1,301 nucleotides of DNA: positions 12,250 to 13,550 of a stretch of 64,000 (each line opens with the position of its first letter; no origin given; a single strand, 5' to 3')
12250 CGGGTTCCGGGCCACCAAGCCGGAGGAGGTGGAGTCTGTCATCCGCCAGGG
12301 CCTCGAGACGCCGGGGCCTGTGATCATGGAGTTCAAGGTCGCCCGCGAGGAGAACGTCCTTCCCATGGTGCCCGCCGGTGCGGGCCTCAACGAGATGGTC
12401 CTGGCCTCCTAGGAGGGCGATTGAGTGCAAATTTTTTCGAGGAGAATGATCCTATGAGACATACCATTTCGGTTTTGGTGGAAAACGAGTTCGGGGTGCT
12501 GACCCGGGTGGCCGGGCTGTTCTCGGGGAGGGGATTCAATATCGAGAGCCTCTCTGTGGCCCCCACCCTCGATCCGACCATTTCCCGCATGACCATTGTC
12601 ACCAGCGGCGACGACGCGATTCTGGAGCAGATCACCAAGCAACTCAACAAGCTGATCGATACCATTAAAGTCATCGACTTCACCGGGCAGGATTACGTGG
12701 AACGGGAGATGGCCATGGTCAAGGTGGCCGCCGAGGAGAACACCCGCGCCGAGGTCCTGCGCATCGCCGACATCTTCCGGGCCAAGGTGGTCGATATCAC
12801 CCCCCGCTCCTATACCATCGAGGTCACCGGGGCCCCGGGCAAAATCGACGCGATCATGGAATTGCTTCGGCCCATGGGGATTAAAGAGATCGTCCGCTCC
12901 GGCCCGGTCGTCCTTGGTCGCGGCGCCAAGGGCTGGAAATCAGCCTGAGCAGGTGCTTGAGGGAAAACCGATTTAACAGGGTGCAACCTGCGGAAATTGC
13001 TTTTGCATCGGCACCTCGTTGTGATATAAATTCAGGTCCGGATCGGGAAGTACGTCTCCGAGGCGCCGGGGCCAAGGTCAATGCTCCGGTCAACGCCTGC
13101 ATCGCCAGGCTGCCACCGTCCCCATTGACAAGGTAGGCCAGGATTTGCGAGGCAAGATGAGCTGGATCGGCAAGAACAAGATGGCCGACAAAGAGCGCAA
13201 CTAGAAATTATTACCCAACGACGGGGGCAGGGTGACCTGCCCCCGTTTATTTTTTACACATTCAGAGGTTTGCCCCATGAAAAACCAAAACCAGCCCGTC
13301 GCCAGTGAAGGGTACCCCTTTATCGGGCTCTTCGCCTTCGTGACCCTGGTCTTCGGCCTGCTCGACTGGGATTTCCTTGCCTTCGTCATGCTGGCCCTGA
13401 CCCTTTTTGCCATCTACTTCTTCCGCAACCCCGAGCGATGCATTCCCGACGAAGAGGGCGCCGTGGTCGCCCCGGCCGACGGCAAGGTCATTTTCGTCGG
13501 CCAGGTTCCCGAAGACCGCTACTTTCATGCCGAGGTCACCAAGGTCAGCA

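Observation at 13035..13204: Relic of the ancestral class I ilvC between ilvN and psd: gene displacement caught in the act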

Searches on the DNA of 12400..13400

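Call 27: search_rna_families(source=window, start=12400, end=13400, threshold=evalue, max_evalue=1)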
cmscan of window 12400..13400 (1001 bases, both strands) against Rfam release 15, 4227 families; matches with E-value up to 1: 3.
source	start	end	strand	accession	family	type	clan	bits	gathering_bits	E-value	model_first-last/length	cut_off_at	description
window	12987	13082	-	RF02133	HOXB13-AS1_2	Gene; lncRNA;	-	18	40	0.16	1-81/81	no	HOXB13 antisense RNA 1 conserved region 2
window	13221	13246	+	RF00084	CsrC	Gene; sRNA;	CL00106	16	61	0.023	214-239/255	no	CsrC RNA family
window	13221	13246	-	RF00084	CsrC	Gene; sRNA;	CL00106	11.7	61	0.66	214-239/255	no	CsrC RNA family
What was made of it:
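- Tried and rejected: Rfam on 12400-13400 matched only the terminator hairpin, to the end of CsrC, below threshold (call 27).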

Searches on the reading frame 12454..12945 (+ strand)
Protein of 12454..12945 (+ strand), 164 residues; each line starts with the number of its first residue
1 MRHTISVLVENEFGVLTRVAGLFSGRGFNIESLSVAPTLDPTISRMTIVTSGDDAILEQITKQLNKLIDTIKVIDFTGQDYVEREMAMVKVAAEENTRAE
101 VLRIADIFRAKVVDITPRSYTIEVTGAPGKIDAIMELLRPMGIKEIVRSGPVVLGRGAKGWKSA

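Call 7: search_protein_families(library=pfam, proteins=[window:12454-12945:+], max_evalue=10)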
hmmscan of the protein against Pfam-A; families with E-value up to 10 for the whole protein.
window:12454-12945:+ (164 aa): 7 families
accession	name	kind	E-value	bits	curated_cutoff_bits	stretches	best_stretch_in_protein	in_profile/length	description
PF10369.15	ALS_ss_C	-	1.1e-31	109.1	23.2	1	84-157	1-74/74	Small subunit of acetolactate synthase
PF22629.2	ACT_AHAS_ss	-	4.8e-25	87.9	27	1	5-72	1-67/67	AHAS small subunit-like ACT domain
PF01842.31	ACT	-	2.4e-14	53.2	27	1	3-68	1-65/66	ACT domain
PF13710.12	ACT_5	-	5.5e-13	48.9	27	1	14-73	4-62/62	ACT domain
PF19571.5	ACT_8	-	0.0048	17.1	23.5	1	3-47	4-48/141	ACT domain pair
PF13291.12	ACT_4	-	0.026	15.6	27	1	4-73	8-78/80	ACT domain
PF17786.7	Mannosidase_ig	-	0.036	15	23.4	1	70-122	20-67/91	Mannosidase Ig/CBM-like domain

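Call 8: search_protein_families(library=ncbifam, proteins=[window:12454-12945:+], max_evalue=1)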
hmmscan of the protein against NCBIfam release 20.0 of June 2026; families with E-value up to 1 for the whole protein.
window:12454-12945:+ (164 aa): 8 families
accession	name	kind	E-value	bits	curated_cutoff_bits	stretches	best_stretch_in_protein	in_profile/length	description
NF008864.0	PRK11895.1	equivalog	7.7e-73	243.6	119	1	1-161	2-162/164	acetolactate synthase small subunit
TIGR00119.1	acolac_sm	equivalog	4e-64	215.3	56.9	1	1-157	1-157/158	acetolactate synthase small subunit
NF006036.0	PRK08178.1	equivalog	1e-12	47.9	128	1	4-79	16-90/102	acetolactate synthase small subunit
NF005233.0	PRK06737.1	equivalog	1.2e-10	41.3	102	1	1-73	1-73/76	ACT domain-containing protein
NF010078.0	PRK13562.1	equivalog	5.7e-06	26.2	96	1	1-74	1-75/84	ACT domain-containing protein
NF008362.0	PRK11152.1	equivalog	5.9e-06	26.1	68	1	1-73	2-73/85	acetolactate synthase 2 small subunit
NF034126.3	PRK09521.1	equivalog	0.027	14.3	90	1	53-123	60-134/180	exosome complex RNA-binding protein Csl4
TIGR00719.1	sda_beta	equivalog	0.048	13.4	161.2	1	4-58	150-202/208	L-serine ammonia-lyase, iron-sulfur-dependent subunit beta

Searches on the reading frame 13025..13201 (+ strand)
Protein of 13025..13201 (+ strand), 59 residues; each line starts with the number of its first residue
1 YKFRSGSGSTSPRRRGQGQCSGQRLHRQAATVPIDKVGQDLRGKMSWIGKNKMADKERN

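Call 6: search_solved_structures(query=window:13025-13201:+, max_evalue=10, show_alignments=3)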
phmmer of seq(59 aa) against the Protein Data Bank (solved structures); distinct sequences matched with E-value up to 10: 9.
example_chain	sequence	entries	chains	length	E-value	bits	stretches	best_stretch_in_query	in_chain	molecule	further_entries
1np3_A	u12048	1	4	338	0.0016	22.1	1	26-59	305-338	Ketol-acid reductoisomerase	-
4xiy_A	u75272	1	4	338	0.11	16.3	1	26-59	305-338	Ketol-acid reductoisomerase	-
6l2i_A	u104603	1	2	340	0.19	15.5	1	26-52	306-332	Ketol-acid reductoisomerase (NADP(+))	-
6l2k_A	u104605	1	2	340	0.19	15.5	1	26-52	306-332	Ketol-acid reductoisomerase (NADP(+))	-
6l2s_A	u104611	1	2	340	0.2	15.5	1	26-52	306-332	Ketol-acid reductoisomerase (NADP(+))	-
6l2r_A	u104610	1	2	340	0.2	15.5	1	26-52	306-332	Ketol-acid reductoisomerase (NADP(+))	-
6l2z_A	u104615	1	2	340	0.2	15.5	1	26-52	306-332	Ketol-acid reductoisomerase (NADP(+))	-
4ypo_A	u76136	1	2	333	0.37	14.7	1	22-50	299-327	Ketol-acid reductoisomerase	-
8upq_A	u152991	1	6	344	0.51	14.2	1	17-59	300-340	Ketol-acid reductoisomerase (NADP(+))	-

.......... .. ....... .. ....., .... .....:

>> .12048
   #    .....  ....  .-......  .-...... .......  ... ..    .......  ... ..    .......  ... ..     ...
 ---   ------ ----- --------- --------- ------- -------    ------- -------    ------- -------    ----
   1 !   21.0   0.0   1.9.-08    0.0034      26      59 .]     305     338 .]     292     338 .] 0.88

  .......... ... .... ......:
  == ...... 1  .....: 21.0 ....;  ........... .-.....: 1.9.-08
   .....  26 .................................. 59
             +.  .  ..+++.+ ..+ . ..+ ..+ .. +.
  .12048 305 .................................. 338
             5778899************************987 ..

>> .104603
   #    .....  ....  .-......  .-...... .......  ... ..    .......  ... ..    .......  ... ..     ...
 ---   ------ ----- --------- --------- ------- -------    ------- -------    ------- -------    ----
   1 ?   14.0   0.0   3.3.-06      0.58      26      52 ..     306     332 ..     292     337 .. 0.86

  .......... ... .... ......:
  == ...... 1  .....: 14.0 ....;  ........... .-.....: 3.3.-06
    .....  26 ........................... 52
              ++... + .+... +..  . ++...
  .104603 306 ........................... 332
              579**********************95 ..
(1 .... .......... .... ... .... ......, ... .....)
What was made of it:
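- Checked: All 9 PDB matches at E<=10 are class I KARIs aligned end to end with their C-termini; the best is 1np3, residues 305-338 of 338, E 0.0016 (call 6).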

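Call 7: search_protein_families(library=pfam, proteins=[window:13025-13201:+], max_evalue=10)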
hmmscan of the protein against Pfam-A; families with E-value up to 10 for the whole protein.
seq(59 aa): 0 families

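Call 8: search_protein_families(library=ncbifam, proteins=[window:13025-13201:+], max_evalue=1)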
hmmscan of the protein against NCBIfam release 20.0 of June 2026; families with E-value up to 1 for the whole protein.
seq(59 aa): 1 family
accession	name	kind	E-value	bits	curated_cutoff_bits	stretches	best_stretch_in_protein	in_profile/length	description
NF004017.0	PRK05479.1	equivalog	0.0011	17.8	336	1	18-56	298-336/337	ketol-acid reductoisomerase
